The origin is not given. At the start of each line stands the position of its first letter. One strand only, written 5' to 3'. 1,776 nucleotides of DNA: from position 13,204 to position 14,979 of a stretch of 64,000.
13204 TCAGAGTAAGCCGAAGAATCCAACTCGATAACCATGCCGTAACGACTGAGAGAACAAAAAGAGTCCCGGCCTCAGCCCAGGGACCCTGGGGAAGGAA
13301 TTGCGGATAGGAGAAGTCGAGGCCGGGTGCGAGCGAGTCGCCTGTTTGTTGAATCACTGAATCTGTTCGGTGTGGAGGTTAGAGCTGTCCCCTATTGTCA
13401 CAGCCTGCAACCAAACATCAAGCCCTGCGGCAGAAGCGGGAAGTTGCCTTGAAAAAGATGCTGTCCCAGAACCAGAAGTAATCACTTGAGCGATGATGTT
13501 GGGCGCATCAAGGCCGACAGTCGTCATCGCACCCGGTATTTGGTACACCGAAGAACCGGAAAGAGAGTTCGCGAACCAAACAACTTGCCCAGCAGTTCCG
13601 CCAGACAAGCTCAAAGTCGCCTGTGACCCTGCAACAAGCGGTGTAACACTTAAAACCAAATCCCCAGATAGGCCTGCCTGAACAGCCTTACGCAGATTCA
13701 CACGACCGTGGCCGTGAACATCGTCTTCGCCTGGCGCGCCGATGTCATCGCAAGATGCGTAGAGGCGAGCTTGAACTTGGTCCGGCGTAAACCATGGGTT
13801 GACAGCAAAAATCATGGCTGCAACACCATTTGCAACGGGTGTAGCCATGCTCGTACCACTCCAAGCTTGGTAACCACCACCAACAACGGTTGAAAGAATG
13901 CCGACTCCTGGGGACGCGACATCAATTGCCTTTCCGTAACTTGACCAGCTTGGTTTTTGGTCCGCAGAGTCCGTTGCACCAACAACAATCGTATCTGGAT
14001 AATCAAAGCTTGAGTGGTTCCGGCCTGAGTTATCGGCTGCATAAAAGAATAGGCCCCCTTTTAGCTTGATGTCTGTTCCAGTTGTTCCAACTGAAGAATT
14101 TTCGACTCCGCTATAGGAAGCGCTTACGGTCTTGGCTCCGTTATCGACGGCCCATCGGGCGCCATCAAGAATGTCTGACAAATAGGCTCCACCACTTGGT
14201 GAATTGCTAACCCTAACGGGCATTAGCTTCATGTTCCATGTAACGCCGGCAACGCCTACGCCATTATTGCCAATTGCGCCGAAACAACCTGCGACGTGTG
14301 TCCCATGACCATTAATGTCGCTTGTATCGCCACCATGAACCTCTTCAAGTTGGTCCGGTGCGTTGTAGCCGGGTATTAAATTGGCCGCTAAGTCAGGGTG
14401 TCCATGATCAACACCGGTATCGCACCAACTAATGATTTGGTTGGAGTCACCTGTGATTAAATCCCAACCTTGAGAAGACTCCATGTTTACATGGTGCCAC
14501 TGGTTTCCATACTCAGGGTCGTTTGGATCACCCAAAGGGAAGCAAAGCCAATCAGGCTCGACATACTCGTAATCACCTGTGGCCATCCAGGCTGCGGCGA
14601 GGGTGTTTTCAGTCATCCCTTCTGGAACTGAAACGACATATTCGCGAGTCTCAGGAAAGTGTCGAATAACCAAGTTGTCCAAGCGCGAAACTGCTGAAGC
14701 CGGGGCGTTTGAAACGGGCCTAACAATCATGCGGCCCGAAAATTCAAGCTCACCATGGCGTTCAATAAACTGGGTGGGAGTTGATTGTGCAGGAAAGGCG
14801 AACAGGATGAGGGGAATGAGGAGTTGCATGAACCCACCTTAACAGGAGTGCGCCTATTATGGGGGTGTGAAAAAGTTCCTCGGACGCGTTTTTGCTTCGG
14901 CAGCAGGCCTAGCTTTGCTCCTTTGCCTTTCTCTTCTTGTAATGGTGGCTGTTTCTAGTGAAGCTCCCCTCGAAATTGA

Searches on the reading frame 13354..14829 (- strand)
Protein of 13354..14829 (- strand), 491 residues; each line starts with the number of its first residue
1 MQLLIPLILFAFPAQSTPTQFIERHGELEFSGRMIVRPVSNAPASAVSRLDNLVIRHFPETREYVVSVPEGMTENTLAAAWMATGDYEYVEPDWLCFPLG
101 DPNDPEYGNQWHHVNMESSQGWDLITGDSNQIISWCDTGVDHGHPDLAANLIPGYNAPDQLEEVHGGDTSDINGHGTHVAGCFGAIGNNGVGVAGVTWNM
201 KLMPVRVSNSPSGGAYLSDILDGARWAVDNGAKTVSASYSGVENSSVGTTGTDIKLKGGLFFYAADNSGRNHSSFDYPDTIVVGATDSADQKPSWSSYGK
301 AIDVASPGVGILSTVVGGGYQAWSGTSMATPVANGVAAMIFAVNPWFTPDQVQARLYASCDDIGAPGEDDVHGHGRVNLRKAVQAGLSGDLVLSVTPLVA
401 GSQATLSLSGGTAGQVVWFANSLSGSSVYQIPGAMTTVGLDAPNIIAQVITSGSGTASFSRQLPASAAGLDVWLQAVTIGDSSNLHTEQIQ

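Call 6: search_protein_families(library=pfam, proteins=[window:13354-14829:-], max_evalue=1)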
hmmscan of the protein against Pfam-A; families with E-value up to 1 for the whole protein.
window:13354-14829:- (491 aa): 2 families
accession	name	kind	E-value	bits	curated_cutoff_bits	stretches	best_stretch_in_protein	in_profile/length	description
PF00082.27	Peptidase_S8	-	2.4e-41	142.4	21.8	1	129-375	2-288/288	Subtilase family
PF22148.1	Fervidolysin_NPro-like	-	0.06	14.2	21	1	41-93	29-81/81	Fervidolysin N-terminal prodomain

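Call 7: search_protein_families(library=ncbifam, proteins=[window:13354-14829:-], max_evalue=1)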
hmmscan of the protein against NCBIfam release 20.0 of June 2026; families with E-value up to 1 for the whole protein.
window:13354-14829:- (491 aa): 7 families
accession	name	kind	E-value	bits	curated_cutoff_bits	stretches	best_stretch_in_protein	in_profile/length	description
TIGR03921.1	T7SS_mycosin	equivalog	2e-36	125.8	278.75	1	118-386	3-288/353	type VII secretion-associated serine protease mycosin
NF033595.1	denti_PrtP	equivalog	9.4e-27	93.9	300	2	264-385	372-504/606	dentilisin complex serine proteinase subunit PrtP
NF051851.1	AtpSerPepEprS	equivalog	6e-14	51.1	1700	2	282-384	259-364/988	autotransporter serine peptidase EprS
TIGR03895.1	protease_PatA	subfamily_domain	3.8e-07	29.2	421.05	1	217-343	43-179/606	PatA/PatG family cyanobactin maturation protease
NF040553.1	SGO_0316_fam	subfamily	1.8e-06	25.9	1400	2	303-353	670-724/1486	SGO_0316/SGO_0317 family LPXTG-anchored serine peptidase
NF040809.1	germ_prot_CspBA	exception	0.00039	18.2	1250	1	303-341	435-473/1099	bifunctional germination protease/germinant receptor pseudoprotease CspBA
NF040808.2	CspC_non_triad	exception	0.032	12.7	675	1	301-341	458-498/556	bile acid germinant receptor pseudoprotease CspC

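Call 19: find_encoding_contigs(protein=window:13354-14829:-, flank=3000, max_places=3)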
Protein window:13354-14829:- (491 aa): 1 contig read that carries it; 1 place shown.
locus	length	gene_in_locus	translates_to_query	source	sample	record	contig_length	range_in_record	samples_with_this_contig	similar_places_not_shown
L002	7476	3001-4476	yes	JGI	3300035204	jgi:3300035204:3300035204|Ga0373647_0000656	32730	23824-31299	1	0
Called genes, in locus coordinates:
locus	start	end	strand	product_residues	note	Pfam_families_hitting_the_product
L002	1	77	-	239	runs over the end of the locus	PF00702:Hydrolase, PF13419:HAD_2, PF13242:Hydrolase_like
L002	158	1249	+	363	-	PF13428:TPR_14 (faint), PF14559:TPR_19 (faint), PF00515:TPR_1 (faint), PF07719:TPR_2 (faint), PF13432:TPR_16 (faint)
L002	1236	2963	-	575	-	PF01343:Peptidase_S49, PF00574:CLP_protease (faint), PF25145:NfeD1b_N (weak), PF01343:Peptidase_S49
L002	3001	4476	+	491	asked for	PF00082:Peptidase_S8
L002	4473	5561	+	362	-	PF00924:MS_channel_2nd, PF21082:MS_channel_3rd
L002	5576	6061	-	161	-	PF13616:Rotamase_3 (weak), PF00639:Rotamase (faint)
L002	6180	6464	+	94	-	-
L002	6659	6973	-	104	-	-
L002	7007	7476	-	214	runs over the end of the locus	-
